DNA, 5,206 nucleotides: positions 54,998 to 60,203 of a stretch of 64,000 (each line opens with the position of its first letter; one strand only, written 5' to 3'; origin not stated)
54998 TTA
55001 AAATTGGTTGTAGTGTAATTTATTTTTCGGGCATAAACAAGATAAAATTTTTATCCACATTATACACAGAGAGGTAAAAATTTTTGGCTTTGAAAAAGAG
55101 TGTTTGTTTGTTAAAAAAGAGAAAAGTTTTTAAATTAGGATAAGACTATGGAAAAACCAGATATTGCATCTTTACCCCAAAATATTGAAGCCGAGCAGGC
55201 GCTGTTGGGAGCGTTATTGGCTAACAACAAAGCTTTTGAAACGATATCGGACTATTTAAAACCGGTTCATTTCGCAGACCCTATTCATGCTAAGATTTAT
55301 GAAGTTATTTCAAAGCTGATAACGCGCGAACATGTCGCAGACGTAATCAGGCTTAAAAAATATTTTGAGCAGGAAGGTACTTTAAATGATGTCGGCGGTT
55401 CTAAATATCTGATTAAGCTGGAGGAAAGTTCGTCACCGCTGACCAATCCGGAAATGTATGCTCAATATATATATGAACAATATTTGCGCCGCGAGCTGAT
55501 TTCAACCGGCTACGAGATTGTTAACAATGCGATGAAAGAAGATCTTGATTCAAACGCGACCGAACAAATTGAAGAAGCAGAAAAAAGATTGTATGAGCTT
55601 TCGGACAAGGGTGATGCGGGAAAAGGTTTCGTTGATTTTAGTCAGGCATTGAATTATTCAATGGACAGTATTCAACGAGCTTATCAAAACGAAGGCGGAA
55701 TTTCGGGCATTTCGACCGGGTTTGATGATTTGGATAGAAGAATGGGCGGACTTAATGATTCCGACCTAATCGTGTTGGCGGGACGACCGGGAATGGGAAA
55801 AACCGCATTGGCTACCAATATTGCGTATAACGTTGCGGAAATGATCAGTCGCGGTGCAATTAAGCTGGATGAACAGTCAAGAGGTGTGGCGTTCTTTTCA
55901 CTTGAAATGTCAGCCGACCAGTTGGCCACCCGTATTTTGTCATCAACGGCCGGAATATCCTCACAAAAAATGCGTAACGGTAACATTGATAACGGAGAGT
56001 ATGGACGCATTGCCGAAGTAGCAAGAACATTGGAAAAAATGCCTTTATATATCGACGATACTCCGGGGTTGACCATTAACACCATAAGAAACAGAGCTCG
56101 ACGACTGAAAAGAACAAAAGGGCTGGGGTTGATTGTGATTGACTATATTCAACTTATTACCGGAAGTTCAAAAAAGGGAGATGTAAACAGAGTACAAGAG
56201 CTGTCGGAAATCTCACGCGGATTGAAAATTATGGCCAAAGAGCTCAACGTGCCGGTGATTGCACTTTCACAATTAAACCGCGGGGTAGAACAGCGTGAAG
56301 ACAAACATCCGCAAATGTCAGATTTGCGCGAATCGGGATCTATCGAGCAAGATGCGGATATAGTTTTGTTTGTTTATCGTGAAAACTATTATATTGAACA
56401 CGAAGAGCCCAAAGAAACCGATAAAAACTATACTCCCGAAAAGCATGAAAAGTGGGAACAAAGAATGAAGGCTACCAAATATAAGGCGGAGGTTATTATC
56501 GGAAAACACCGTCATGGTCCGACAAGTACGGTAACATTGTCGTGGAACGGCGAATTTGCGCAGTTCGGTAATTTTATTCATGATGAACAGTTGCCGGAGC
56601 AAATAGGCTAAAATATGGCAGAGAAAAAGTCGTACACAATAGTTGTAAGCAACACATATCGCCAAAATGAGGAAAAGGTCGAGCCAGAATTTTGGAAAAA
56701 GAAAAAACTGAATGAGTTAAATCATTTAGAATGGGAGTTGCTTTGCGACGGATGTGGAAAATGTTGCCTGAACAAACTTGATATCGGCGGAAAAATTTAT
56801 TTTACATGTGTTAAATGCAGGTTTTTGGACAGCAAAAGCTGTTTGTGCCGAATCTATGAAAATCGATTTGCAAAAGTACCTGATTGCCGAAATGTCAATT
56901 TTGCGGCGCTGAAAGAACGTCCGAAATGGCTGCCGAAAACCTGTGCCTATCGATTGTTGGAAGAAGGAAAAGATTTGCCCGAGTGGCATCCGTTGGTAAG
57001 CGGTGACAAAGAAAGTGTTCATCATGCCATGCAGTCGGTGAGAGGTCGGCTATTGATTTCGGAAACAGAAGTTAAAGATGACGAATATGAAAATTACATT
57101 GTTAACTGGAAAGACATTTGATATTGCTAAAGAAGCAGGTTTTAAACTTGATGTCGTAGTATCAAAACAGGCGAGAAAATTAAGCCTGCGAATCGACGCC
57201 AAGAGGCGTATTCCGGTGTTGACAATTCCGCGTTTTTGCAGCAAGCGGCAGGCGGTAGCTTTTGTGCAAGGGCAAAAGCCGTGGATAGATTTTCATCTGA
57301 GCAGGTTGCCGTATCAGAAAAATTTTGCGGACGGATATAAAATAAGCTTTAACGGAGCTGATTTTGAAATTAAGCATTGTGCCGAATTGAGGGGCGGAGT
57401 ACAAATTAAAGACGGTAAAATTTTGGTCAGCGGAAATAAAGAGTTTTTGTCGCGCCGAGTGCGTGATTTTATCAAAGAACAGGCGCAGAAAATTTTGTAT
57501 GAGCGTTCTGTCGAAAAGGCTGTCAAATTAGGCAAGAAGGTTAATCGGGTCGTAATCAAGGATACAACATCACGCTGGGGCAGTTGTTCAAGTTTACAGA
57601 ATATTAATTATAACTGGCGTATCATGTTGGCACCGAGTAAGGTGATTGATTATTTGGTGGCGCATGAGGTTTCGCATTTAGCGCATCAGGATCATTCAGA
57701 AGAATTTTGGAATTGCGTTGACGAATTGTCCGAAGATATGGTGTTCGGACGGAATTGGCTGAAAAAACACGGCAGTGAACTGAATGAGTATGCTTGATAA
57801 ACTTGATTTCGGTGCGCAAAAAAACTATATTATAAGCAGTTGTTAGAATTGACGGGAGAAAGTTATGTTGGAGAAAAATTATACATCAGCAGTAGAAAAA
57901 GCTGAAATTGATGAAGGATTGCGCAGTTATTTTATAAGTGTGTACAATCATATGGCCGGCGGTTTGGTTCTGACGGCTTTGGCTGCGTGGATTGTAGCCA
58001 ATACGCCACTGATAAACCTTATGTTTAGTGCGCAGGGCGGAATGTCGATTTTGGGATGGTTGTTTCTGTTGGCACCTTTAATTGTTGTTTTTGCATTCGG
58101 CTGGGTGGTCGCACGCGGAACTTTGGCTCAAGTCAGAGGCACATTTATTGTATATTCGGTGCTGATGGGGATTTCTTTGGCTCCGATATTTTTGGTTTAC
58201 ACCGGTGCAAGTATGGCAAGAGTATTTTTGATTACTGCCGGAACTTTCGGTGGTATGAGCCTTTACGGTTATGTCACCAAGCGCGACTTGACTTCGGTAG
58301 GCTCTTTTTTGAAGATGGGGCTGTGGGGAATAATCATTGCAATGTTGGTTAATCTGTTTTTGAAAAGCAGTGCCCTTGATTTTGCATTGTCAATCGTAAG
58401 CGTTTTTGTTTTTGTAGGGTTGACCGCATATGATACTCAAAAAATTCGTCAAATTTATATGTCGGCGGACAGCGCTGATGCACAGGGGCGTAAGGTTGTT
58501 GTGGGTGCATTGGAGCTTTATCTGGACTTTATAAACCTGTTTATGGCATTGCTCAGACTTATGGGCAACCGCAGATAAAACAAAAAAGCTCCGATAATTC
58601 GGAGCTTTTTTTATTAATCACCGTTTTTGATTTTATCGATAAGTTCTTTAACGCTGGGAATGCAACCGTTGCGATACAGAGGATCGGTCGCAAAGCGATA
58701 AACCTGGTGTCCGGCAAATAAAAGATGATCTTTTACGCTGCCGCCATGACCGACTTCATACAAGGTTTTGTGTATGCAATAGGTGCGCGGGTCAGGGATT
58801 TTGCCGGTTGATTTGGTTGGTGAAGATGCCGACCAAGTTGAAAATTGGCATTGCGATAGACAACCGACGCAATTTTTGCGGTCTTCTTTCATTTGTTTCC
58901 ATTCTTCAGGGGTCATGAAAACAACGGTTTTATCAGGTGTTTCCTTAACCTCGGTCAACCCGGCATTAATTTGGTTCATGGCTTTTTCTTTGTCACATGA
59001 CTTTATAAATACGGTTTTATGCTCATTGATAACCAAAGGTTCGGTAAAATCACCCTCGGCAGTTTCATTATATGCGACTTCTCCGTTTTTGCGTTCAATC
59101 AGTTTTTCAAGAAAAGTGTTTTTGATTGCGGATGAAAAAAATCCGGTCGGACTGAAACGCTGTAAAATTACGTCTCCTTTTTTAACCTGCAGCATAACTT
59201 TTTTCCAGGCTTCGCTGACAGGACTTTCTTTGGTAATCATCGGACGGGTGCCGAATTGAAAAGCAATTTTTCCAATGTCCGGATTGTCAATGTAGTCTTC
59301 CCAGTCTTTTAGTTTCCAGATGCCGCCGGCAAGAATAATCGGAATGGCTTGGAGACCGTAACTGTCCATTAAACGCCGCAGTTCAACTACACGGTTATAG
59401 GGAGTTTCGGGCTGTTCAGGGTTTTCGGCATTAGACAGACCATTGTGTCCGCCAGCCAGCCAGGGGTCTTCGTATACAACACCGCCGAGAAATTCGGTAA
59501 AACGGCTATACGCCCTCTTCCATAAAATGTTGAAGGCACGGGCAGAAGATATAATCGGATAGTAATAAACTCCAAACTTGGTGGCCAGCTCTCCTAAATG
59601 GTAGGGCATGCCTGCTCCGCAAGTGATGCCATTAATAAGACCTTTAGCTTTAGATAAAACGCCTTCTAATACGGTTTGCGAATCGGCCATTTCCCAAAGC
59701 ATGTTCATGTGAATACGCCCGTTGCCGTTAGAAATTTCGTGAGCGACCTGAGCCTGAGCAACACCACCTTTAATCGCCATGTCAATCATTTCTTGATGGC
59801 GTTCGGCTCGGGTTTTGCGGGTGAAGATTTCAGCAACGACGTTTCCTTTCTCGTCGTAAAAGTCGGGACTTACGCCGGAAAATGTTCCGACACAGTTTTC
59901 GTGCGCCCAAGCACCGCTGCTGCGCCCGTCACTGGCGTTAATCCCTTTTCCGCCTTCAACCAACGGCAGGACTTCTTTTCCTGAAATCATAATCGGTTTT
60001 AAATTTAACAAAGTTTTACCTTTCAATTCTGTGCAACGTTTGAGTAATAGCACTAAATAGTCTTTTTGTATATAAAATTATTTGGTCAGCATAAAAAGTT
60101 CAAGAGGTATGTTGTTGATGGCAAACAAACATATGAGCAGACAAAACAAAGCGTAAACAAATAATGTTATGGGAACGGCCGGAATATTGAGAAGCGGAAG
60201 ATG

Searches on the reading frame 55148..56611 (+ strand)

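Call 29: search_protein_families(library=ncbifam, proteins=[window:55148-56611:+], max_evalue=0.00001)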
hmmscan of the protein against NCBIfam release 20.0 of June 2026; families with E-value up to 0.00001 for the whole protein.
window:55148-56611:+ (487 aa): 16 families
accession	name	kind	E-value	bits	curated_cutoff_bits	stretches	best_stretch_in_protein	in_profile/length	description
NF006606.0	PRK09165.1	equivalog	7.4e-204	677.9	540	1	2-484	14-495/497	replicative DNA helicase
TIGR00665.1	DnaB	equivalog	1.6e-156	521.5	385.25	1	9-476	2-433/435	replicative DNA helicase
NF004384.0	PRK05748.1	equivalog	2.5e-141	471.3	525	1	9-480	10-446/452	replicative DNA helicase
TIGR03600.1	phage_DnaB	exception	1.9e-128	429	498.65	1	12-466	1-421/421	phage replicative helicase, DnaB family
NF005852.0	PRK07773.1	equivalog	3.7e-127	425.9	780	2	10-398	25-398/886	replicative DNA helicase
NF006443.0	PRK08760.1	equivalog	7.7e-118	393.8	741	1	10-480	34-471/476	replicative DNA helicase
NF006306.0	PRK08506.1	equivalog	9.7e-116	387.2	596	1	11-480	5-455/472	replicative DNA helicase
NF040583.1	dnaB_SPI-7_type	exception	1.9e-109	366.6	655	1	10-420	2-400/434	SPI-7-type island replicative DNA helicase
NF004109.0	PRK05595.1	equivalog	2.3e-109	366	737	1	2-476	2-438/444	replicative DNA helicase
NF005424.0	PRK07004.1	equivalog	1.3e-107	360.2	834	1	9-481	15-456/460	replicative DNA helicase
NF005369.0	PRK06904.1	equivalog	5e-102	342.1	809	1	9-481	25-469/474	replicative DNA helicase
NF005945.0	PRK08006.1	equivalog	2e-98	330.2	898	1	10-422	28-431/471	replicative DNA helicase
NF006458.0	PRK08840.1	equivalog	4.9e-97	325.5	884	1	9-477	20-457/464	replicative DNA helicase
NF004967.0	PRK06321.1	equivalog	6.5e-91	305.6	751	1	4-477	11-466/472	replicative DNA helicase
NF005240.0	PRK06749.1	subfamily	7.3e-81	272.1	686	1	11-474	4-425/428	replicative DNA helicase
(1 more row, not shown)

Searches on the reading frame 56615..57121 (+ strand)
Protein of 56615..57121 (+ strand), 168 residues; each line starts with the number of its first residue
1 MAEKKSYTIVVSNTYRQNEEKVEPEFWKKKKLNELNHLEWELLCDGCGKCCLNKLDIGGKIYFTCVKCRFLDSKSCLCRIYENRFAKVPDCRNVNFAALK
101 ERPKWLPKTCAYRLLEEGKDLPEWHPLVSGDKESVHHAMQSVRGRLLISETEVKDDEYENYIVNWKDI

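Call 30: search_protein_families(library=ncbifam, proteins=[window:56615-57121:+], max_evalue=0.00001)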
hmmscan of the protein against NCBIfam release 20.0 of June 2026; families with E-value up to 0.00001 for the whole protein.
window:56615-57121:+ (168 aa): 11 families
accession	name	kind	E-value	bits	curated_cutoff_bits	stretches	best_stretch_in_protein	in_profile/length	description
NF003501.0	PRK05170.1-5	equivalog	9.3e-58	194.3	167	1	23-166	4-148/160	YcgN family cysteine cluster protein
NF003507.0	PRK05170.2-5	equivalog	4e-54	182.5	170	1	23-166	3-145/146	YcgN family cysteine cluster protein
NF003502.0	PRK05170.1-6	equivalog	1.6e-47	161.4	250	1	21-163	4-145/149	YcgN family cysteine cluster protein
NF003500.0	PRK05170.1-4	equivalog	4.3e-47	159.8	203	1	25-165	3-141/147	YcgN family cysteine cluster protein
NF003503.0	PRK05170.2-1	equivalog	1.1e-46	158.3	232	1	25-166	4-143/145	YcgN family cysteine cluster protein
NF003498.0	PRK05170.1-1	equivalog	3.1e-43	147.1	256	1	24-164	4-142/148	YcgN family cysteine cluster protein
NF003508.0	PRK05170.2-6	equivalog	2.5e-41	141.1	286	1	19-165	4-150/152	YcgN family cysteine cluster protein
NF003505.0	PRK05170.2-3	equivalog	3.6e-41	140.6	206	1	24-165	3-158/164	YcgN family cysteine cluster protein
NF003499.0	PRK05170.1-2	equivalog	2.2e-37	128.4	235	1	19-143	4-131/150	YcgN family cysteine cluster protein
NF003506.0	PRK05170.2-4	equivalog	1.2e-33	116.1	248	1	19-165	3-155/158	YcgN family cysteine cluster protein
NF003504.0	PRK05170.2-2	equivalog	8.9e-18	64.3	150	1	35-113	11-89/104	YcgN family cysteine cluster protein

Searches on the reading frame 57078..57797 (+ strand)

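Call 30: search_protein_families(library=ncbifam, proteins=[window:57078-57797:+], max_evalue=0.00001)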
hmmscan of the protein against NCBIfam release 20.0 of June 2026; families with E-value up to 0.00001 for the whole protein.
window:57078-57797:+ (239 aa): 0 families

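Call 61: search_protein_families(library=pfam, proteins=[window:57078-57797:+], max_evalue=0.001)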
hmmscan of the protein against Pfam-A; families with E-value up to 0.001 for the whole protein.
window:57078-57797:+ (239 aa): 1 family
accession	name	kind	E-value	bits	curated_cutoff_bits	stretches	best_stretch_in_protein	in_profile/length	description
PF01863.23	YgjP-like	-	4.1e-44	151.5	26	1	33-231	1-207/207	YgjP-like, metallopeptidase domain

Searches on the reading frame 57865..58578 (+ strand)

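Call 30: search_protein_families(library=ncbifam, proteins=[window:57865-58578:+], max_evalue=0.00001)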
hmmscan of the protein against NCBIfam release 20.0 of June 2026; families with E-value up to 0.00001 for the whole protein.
window:57865-58578:+ (237 aa): 2 families
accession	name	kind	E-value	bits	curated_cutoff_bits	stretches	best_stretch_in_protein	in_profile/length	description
NF045951.1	MAG0110_fam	subfamily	2.3e-08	33.6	98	1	28-234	20-236/237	MAG0110 family membrane protein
NF007765.0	PRK10447.1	equivalog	1.9e-07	31.1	353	1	96-235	81-215/219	FtsH protease modulator YccA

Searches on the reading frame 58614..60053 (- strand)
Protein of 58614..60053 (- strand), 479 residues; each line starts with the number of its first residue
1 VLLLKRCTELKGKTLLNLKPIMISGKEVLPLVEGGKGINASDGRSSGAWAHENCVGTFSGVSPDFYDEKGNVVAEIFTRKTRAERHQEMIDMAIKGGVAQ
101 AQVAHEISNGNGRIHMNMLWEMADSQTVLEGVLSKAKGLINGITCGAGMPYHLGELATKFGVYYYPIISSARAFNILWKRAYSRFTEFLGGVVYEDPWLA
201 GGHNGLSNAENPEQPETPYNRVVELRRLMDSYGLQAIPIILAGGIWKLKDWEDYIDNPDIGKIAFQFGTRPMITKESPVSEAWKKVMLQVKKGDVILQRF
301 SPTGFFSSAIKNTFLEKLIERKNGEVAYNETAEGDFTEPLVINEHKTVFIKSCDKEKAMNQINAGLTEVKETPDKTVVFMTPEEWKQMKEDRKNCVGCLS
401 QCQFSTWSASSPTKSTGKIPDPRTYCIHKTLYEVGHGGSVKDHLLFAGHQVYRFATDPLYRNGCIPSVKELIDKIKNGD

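Call 30: search_protein_families(library=ncbifam, proteins=[window:58614-60053:-], max_evalue=0.00001)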
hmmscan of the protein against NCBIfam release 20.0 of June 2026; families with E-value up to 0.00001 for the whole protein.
window:58614-60053:- (479 aa): 1 family
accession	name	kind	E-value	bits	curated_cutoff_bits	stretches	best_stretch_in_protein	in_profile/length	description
TIGR03151.1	enACPred_II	equivalog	4.6e-06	26.1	453.1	0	236-323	161-244/307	enoyl-[acyl-carrier-protein] reductase FabK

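Call 36: search_protein_families(library=pfam, proteins=[window:58614-60053:-], max_evalue=0.00001)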
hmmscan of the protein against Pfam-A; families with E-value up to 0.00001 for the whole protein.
window:58614-60053:- (479 aa): 1 family
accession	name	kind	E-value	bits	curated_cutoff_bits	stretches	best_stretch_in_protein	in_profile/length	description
PF03060.21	NMO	-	1.6e-10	41.3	28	1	159-352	134-286/331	Nitronate monooxygenase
